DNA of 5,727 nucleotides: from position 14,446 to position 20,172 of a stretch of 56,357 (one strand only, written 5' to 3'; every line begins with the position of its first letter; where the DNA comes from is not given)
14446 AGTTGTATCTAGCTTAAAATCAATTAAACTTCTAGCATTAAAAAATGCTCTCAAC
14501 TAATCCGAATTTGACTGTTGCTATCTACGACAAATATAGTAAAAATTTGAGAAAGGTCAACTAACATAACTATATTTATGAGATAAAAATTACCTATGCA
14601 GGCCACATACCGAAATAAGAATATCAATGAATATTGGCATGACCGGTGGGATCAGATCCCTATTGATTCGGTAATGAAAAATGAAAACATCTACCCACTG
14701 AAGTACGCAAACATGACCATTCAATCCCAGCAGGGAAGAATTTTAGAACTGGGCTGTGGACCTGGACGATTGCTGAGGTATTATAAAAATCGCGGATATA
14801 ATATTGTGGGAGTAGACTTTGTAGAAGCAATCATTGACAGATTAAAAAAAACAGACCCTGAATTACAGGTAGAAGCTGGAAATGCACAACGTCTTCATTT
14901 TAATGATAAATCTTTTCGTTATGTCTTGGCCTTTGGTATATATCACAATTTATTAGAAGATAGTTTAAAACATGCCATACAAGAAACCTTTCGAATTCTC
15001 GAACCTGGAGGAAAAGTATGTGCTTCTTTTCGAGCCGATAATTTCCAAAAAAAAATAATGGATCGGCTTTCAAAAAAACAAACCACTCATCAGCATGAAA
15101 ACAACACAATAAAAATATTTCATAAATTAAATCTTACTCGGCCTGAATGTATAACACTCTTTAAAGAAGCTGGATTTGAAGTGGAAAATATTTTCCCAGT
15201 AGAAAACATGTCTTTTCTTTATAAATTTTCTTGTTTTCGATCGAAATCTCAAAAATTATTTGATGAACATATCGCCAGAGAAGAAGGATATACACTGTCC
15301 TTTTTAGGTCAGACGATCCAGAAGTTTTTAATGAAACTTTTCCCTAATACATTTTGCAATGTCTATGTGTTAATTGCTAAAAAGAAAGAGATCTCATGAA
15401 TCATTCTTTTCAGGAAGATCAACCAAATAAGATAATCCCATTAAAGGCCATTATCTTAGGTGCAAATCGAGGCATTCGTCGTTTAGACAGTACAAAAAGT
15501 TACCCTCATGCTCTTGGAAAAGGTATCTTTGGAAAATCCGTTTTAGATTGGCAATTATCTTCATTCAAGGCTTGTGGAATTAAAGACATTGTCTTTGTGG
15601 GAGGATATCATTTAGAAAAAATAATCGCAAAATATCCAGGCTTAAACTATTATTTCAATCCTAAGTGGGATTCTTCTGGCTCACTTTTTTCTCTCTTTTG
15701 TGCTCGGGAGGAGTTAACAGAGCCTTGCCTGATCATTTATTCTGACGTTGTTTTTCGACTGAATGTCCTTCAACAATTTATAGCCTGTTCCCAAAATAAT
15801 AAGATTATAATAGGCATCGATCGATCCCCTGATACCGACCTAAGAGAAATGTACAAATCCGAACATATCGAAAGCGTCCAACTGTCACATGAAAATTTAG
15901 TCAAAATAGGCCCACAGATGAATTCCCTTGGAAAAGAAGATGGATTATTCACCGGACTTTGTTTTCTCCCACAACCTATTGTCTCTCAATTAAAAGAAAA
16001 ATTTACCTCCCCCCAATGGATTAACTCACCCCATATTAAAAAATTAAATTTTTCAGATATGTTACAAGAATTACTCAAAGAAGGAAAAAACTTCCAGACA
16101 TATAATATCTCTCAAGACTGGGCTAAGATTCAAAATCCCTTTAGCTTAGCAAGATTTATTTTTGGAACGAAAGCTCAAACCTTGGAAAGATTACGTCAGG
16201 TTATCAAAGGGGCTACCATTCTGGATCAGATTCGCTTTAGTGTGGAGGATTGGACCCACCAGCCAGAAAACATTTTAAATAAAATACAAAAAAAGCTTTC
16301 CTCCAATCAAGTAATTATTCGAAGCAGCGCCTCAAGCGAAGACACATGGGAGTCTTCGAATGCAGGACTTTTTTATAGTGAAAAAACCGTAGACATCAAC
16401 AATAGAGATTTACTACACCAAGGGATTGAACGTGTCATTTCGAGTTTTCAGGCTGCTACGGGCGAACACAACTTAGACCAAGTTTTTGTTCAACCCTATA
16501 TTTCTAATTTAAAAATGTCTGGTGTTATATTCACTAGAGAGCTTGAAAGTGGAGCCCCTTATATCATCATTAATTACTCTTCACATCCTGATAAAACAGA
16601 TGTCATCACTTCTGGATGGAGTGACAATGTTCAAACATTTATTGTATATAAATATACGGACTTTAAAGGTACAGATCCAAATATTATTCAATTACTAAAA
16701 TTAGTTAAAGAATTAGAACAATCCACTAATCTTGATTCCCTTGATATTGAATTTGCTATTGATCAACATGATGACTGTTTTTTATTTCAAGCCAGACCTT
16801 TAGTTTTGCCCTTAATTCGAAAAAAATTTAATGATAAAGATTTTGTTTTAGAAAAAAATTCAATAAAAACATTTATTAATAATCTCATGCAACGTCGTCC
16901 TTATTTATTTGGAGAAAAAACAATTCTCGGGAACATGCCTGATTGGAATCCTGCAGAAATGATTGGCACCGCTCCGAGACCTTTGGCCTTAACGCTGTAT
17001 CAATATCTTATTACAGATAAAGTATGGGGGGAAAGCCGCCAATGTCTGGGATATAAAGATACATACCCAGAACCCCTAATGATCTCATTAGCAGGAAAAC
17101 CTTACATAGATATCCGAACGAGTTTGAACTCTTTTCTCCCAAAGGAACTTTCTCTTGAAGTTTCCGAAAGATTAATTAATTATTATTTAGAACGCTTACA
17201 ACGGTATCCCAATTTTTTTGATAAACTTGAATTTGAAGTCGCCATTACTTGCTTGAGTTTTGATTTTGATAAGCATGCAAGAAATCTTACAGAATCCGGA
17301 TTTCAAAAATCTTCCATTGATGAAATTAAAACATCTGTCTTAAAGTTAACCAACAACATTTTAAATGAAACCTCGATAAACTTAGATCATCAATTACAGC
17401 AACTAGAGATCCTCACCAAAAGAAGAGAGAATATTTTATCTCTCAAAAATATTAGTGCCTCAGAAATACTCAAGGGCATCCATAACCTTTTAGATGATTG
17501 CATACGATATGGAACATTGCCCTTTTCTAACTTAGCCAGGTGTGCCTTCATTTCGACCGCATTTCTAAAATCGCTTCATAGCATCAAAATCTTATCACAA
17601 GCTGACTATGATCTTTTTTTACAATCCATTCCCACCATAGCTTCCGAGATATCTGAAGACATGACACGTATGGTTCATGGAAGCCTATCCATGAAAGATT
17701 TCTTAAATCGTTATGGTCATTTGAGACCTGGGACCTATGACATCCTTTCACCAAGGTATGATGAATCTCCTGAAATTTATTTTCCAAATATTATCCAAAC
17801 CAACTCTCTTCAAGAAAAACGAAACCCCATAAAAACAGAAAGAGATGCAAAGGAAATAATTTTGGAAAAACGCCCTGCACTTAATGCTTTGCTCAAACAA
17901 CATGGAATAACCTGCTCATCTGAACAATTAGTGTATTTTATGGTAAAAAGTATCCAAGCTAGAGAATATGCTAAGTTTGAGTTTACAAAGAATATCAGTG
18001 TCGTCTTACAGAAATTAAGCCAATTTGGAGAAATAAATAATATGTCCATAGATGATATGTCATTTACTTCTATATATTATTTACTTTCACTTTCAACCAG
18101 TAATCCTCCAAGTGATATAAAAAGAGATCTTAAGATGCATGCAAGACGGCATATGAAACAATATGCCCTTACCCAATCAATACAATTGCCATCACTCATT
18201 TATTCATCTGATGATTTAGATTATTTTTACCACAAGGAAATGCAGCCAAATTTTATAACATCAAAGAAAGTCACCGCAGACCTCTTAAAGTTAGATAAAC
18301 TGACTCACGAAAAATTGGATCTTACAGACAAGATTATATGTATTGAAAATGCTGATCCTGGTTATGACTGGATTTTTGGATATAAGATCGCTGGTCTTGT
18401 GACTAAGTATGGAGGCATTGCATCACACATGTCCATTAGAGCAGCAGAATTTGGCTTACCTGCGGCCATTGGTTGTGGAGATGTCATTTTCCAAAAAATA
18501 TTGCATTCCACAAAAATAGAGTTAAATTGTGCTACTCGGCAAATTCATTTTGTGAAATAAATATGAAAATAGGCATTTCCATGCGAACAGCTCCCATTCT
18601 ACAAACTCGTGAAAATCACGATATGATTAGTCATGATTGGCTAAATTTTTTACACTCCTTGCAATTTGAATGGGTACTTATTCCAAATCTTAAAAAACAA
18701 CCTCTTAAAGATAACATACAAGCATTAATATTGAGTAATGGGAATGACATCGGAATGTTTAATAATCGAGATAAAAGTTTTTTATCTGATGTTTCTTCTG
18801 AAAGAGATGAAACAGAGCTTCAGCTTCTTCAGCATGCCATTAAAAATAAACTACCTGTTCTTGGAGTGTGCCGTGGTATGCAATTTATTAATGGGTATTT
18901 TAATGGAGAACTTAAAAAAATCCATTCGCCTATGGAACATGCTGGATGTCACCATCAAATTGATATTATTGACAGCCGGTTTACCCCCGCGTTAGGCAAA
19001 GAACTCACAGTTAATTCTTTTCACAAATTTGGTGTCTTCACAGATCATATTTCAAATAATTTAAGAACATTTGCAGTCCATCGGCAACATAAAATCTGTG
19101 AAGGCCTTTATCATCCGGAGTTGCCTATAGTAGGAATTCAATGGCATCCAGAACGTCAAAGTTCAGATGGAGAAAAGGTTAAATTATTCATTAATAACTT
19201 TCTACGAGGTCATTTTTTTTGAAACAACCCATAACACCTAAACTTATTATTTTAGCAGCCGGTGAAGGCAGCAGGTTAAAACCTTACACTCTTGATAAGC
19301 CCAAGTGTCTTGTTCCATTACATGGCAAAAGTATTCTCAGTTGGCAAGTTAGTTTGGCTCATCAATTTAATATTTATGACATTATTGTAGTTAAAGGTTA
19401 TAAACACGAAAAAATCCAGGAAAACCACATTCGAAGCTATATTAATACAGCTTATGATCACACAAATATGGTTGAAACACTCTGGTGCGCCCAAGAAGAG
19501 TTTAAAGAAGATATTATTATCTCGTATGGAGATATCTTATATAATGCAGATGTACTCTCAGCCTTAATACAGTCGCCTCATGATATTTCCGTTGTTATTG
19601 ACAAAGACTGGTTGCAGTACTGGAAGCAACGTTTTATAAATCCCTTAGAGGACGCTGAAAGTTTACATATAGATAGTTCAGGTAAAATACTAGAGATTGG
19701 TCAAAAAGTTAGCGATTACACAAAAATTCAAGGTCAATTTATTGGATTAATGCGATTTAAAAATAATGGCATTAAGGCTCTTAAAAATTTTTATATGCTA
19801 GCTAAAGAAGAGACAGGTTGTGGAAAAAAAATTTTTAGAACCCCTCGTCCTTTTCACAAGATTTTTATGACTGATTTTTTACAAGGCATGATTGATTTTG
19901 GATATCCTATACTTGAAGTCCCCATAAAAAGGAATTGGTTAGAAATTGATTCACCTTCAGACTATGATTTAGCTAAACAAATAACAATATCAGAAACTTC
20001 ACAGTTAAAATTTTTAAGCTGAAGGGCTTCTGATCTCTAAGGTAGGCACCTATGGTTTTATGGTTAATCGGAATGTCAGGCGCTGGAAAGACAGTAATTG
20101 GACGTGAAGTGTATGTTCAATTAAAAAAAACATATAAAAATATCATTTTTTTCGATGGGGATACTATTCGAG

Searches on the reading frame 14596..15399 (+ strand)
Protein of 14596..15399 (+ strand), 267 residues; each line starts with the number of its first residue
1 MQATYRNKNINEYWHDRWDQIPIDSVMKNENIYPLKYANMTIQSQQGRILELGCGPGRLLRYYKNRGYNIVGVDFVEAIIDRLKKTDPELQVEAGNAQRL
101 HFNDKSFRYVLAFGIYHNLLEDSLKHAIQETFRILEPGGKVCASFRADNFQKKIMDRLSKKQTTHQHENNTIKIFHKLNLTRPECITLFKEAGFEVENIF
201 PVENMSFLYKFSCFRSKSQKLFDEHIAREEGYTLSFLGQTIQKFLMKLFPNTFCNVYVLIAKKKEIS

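Call 7: search_protein_families(library=pfam, proteins=[window:14596-15399:+], max_evalue=0.01)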
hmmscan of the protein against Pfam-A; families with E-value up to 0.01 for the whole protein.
window:14596-15399:+ (267 aa): 10 families
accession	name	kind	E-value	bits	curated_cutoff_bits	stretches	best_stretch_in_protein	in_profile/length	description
PF13649.12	Methyltransf_25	-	2e-17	64.1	27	1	49-139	1-97/97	Methyltransferase domain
PF08241.18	Methyltransf_11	-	7.3e-17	62.2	21.2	1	50-142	1-94/95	Methyltransferase domain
PF13489.12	Methyltransf_23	-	3e-12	47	27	1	43-197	20-162/164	Methyltransferase domain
PF08242.18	Methyltransf_12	-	3.6e-10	40.9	30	1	50-140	1-97/98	Methyltransferase domain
PF13847.12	Methyltransf_31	-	2e-08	34.5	27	1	46-161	4-129/145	Methyltransferase domain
PF01209.24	Ubie_methyltran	-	1.6e-05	24.9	20.1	1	41-142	43-150/233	ubiE/COQ5 methyltransferase family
PF03848.20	TehB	-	9e-05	22.4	20.4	1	45-139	30-128/193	Tellurite resistance protein TehB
PF07021.18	MetW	-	0.00086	19.4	21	1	46-112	14-81/193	Methionine biosynthesis protein MetW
PF05724.17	TPMT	-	0.0016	18.6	26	1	12-83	4-75/218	Thiopurine S-methyltransferase (TPMT)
PF02353.26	CMAS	-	0.0048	16.7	27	1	45-198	61-214/273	Mycolic acid cyclopropane synthetase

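Call 28: search_protein_families(library=ncbifam, proteins=[window:14596-15399:+], max_evalue=0.001)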
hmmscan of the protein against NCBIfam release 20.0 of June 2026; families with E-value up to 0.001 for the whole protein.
window:14596-15399:+ (267 aa): 29 families (the best 25 are shown)
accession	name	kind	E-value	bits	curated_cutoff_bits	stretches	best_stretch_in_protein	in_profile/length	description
NF045667.1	MTase_DVU1556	equivalog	2.3e-14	53.3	155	1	44-197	21-163/213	DVU_1556 family methyltransferase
TIGR01934.1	MenG_MenH_UbiE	subfamily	1.2e-11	44.3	158.35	1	38-142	32-140/223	ubiquinone/menaquinone biosynthesis methyltransferase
NF043040.1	corrin_prot_MT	hypoth_equivalog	3.7e-10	39.6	180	1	42-143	38-147/216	corrinoid protein-associated methyltransferase CpaM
NF040539.1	AST_met_ArsM_2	exception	6.3e-10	39.3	240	1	38-140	49-160/262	putative arsinothricin biosynthesis methyltransferase ArsM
NF001244.0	PRK00216.1-5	equivalog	1.6e-09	37.4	216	1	38-142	41-152/236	bifunctional demethylmenaquinone methyltransferase/2-methoxy-6-polyprenyl-1,4-benzoquinol methylase UbiE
NF007610.0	PRK10258.1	equivalog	3e-09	36.6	342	1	40-144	37-139/251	malonyl-ACP O-methyltransferase BioC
NF045649.1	2X_seleno_MduS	exception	4.4e-09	35.8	380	1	41-149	37-153/338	methyltransferase domain-containing selenoprotein MduS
NF041536.1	ArsM_DUF2284_UU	exception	1e-08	33.9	575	1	47-160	78-199/459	arsenite methyltransferase/DUF2284 domain selenoprotein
TIGR02072.1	BioC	equivalog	1.4e-08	34.8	184.95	1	39-151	31-141/244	malonyl-ACP O-methyltransferase BioC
NF041537.1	ArsM_AhpD_UU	exception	2.7e-08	33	510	1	48-158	79-197/345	arsenite methyltransferase/AhpD domain selenoprotein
NF001241.0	PRK00216.1-2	equivalog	5.2e-08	32.8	327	1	46-143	52-147/231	demethylmenaquinone methyltransferase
NF041820.1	daptide_MTase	equivalog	2.8e-07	30.2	175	1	42-95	33-86/243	daptide-type RiPP biosynthesis methyltransferase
NF052510.1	methyltran_MpqE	exception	1.8e-06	27.5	335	1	43-146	44-155/234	methyl-plastoquinone biosynthesis methyltransferase MpqE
NF045825.1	FAmtase_mtf2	equivalog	3.8e-06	26.3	400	1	46-142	59-157/248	fatty-acid O-methyltransferase Mtf2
NF045823.1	PthPhpthDimycoMt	equivalog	4.1e-06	26.1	300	1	48-149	69-173/256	phthiotriol/phenolphthiotriol dimycocerosates methyltransferase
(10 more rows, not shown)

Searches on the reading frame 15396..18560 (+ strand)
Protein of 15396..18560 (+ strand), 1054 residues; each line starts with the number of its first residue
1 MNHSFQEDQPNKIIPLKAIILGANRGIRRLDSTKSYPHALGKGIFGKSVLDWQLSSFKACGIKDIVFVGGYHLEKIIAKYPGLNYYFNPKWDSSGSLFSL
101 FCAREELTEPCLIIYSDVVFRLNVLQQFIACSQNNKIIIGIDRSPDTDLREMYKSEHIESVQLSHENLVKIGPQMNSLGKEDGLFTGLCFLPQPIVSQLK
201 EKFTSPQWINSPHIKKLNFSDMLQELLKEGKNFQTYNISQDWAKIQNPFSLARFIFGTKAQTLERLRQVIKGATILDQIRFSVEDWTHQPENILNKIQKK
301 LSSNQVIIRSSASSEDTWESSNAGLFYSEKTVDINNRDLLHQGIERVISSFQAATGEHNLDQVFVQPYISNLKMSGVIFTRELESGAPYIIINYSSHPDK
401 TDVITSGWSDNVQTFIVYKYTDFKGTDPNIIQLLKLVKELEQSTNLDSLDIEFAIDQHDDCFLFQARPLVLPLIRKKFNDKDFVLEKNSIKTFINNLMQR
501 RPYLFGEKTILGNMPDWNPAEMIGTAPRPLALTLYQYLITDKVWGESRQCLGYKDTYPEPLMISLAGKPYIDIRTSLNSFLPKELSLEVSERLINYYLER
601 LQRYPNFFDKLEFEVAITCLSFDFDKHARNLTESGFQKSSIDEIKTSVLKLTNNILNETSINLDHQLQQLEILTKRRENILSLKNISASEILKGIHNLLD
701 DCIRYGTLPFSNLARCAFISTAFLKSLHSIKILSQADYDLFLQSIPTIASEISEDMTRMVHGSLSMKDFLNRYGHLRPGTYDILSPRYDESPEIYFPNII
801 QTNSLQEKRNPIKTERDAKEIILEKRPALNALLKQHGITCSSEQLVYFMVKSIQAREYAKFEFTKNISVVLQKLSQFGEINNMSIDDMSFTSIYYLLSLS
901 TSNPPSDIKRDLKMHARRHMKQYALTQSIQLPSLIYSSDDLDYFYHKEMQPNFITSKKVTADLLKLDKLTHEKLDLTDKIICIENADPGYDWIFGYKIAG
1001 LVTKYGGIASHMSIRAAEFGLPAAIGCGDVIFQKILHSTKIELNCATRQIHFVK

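Call 7: search_protein_families(library=pfam, proteins=[window:15396-18560:+], max_evalue=0.01)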
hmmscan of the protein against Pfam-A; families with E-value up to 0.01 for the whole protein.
window:15396-18560:+ (1054 aa): 4 families
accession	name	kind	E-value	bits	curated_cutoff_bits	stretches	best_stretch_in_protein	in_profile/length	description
PF00391.29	PEP-utilizers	-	8.6e-12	44.9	23.1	1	978-1046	4-70/72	PEP-utilising enzyme, mobile domain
PF01326.24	PPDK_N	-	3.2e-09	37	27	1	292-392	87-200/328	Pyruvate phosphate dikinase, AMP/ATP-binding domain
PF12804.13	NTP_transf_3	-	3.6e-05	24.4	27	1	45-135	22-114/160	MobA-like NTP transferase domain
PF08463.15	EcoEI_R_C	-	0.0093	16.5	24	0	221-307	36-122/163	EcoEI R protein C-terminal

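Call 28: search_protein_families(library=ncbifam, proteins=[window:15396-18560:+], max_evalue=0.001)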
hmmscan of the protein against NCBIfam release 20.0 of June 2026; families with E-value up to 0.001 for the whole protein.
window:15396-18560:+ (1054 aa): 18 families
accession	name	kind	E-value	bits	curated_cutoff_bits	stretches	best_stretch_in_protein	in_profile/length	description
NF004508.0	PRK05849.1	equivalog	1.8e-268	892.8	501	1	250-1053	5-788/789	hypothetical protein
NF004877.0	PRK06241.1-2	subfamily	8.4e-16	57.4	866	1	749-1045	554-860/869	phosphoenolpyruvate synthase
NF004878.0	PRK06241.1-3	subfamily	8.5e-15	53.9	945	1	725-1043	561-879/891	phosphoenolpyruvate synthase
TIGR01418.1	PEP_synth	equivalog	5.6e-13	48.1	739.75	1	979-1047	384-450/784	pyruvate, water dikinase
NF005057.0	PRK06464.1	equivalog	7.6e-13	47.4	598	1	980-1047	389-454/798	phosphoenolpyruvate synthase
NF004879.0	PRK06241.1-4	equivalog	2.6e-12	45.7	976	1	765-1043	573-858/868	phosphoenolpyruvate synthase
NF041857.1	RIF_Ptrans_rph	equivalog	1.1e-10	40.5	999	1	765-1030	569-842/864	rifamycin-inactivating phosphotransferase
NF004880.0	PRK06241.2-1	equivalog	3.8e-10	38.4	972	1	765-1046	544-830/837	phosphoenolpyruvate synthase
TIGR03992.1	Arch_glmU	subfamily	9.3e-10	37.9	292.1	1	17-272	2-237/393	bifunctional sugar-1-phosphate nucleotidylyltransferase/acetyltransferase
NF052631.1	prodigiosin_PigC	equivalog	1.2e-09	36.7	1300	0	277-354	63-140/883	prodigiosin ligase PigC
NF004881.0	PRK06241.2-2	equivalog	5.7e-07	28.2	883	1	971-1047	810-884/898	phosphoenolpyruvate synthase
NF041313.1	UDPGP_AglF_Halo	equivalog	2.6e-05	23.8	400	1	16-133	1-120/234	UTP--glucose-1-phosphate uridylyltransferase AglF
NF004883.0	PRK06241.2-4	equivalog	3.9e-05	22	1063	1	965-1047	827-907/928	phosphoenolpyruvate synthase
NF006153.0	PRK08296.1-5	subfamily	7.3e-05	21.3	578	1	979-1029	534-583/608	hypothetical protein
NF006150.0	PRK08296.1-2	subfamily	0.00011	20.6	650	1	978-1030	532-583/633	hypothetical protein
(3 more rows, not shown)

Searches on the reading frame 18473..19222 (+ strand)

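Call 21: search_protein_families(library=pfam, proteins=[window:18473-19222:+], max_evalue=0.0001)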
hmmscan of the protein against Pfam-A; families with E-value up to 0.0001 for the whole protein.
window:18473-19222:+ (249 aa): 2 families
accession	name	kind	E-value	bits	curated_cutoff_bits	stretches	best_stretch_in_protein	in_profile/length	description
PF07722.19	Peptidase_C26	-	4e-24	86.1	20.5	1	68-227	41-219/219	Peptidase C26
PF00117.34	GATase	-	3e-19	69.9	22.8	1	53-239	10-184/190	Glutamine amidotransferase class-I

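Call 75: search_protein_families(library=ncbifam, proteins=[window:18473-19222:+], max_evalue=0.00001)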
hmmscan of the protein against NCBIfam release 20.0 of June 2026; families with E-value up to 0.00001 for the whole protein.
window:18473-19222:+ (249 aa): 19 families
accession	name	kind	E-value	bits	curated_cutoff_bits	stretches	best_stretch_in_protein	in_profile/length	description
NF045546.1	GCDPHdlase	equivalog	8.6e-29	101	250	1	33-231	3-184/198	gamma-glutamyl-CDP-amidate hydrolase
NF010081.0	PRK13566.1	equivalog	4.7e-15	54.9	645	1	117-233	591-705/729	anthranilate synthase component I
NF001975.0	PRK00758.1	equivalog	4.9e-14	52.4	198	1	48-243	9-178/185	GMP synthase subunit A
TIGR01815.1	TrpE-clade3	equivalog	1.3e-12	46.5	739.15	1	119-242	581-703/717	anthranilate synthase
NF005367.0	PRK06895.1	equivalog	5.9e-12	45.9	265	1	116-235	63-180/190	anthranilate synthase component II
TIGR00888.1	guaA_Nterm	equivalog_domain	3.6e-11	42.8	172.15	1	108-243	52-180/188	glutamine-hydrolyzing GMP synthase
NF011201.0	PRK14607.1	equivalog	7.6e-11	41.4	670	1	118-245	66-187/534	bifunctional anthranilate synthase component II/anthranilate phosphoribosyltransferase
TIGR00566.1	trpG_papA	subfamily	2.4e-10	40.5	121.05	1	116-244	65-190/192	glutamine amidotransferase of anthranilate synthase or aminodeoxychorismate synthase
NF005849.0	PRK07765.1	equivalog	2.8e-10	39.8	308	1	110-233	60-180/219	aminodeoxychorismate/anthranilate synthase component II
NF009475.0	PRK12838.1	equivalog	6.6e-10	38.5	221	1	114-239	228-346/359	carbamoyl phosphate synthase small subunit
TIGR01368.1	CPSaseIIsmall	equivalog_domain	7.1e-09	35.1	307.35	1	114-239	234-352/361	glutamine-hydrolyzing carbamoyl-phosphate synthase small subunit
NF005271.0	PRK06774.1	equivalog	7.4e-09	35.3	340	1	116-245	63-190/191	aminodeoxychorismate synthase component II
NF006462.0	PRK08857.1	equivalog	2.3e-08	33.9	345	1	117-244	64-190/193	aminodeoxychorismate/anthranilate synthase component II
NF000848.1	PRK00074.1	equivalog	3.3e-08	32.6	400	1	111-244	55-184/512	glutamine-hydrolyzing GMP synthase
NF005799.0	PRK07649.1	equivalog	3.7e-08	33.1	327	1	122-243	68-188/195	aminodeoxychorismate/anthranilate synthase component II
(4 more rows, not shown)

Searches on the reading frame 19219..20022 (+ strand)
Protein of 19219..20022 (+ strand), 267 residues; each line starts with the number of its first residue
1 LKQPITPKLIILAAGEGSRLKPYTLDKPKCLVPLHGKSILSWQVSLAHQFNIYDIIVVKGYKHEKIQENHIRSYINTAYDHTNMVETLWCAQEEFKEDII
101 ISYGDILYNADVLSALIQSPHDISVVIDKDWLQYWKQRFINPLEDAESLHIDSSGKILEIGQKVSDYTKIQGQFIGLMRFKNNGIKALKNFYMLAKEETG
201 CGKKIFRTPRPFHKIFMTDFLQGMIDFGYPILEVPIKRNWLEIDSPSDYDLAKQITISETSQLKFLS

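Call 21: search_protein_families(library=pfam, proteins=[window:19219-20022:+], max_evalue=0.0001)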
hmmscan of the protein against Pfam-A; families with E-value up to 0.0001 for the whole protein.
window:19219-20022:+ (267 aa): 2 families
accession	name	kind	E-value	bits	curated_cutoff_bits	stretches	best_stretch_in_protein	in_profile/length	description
PF12804.13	NTP_transf_3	-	6e-12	46.5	27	1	10-127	2-122/160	MobA-like NTP transferase domain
PF00483.29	NTP_transferase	-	9.4e-10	38.9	21.2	1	9-78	2-72/245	Nucleotidyl transferase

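Call 82: search_protein_families(library=ncbifam, proteins=[window:19219-20022:+], max_evalue=1e-10)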
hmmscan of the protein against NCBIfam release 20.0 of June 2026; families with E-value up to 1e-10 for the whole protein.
window:19219-20022:+ (267 aa): 5 families
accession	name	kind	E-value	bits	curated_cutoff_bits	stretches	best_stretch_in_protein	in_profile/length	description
TIGR03992.1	Arch_glmU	subfamily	1e-20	74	292.1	1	9-126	3-127/393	bifunctional sugar-1-phosphate nucleotidylyltransferase/acetyltransferase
NF041313.1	UDPGP_AglF_Halo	equivalog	6.3e-15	55.3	400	1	10-118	4-117/234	UTP--glucose-1-phosphate uridylyltransferase AglF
NF041173.1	Sug_nt_acttase_Thmprot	equivalog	6.7e-13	48.3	600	1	8-124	2-124/405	bifunctional sugar-1-phosphate nucleotidylyltransferase/acetyltransferase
TIGR01173.1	glmU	equivalog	1.1e-11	44.2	366.85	1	9-121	3-118/452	bifunctional UDP-N-acetylglucosamine diphosphorylase/glucosamine-1-phosphate N-acetyltransferase GlmU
TIGR01208.1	rmlA_long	equivalog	2.1e-11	43.4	320.25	0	8-71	1-65/353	glucose-1-phosphate thymidylyltransferase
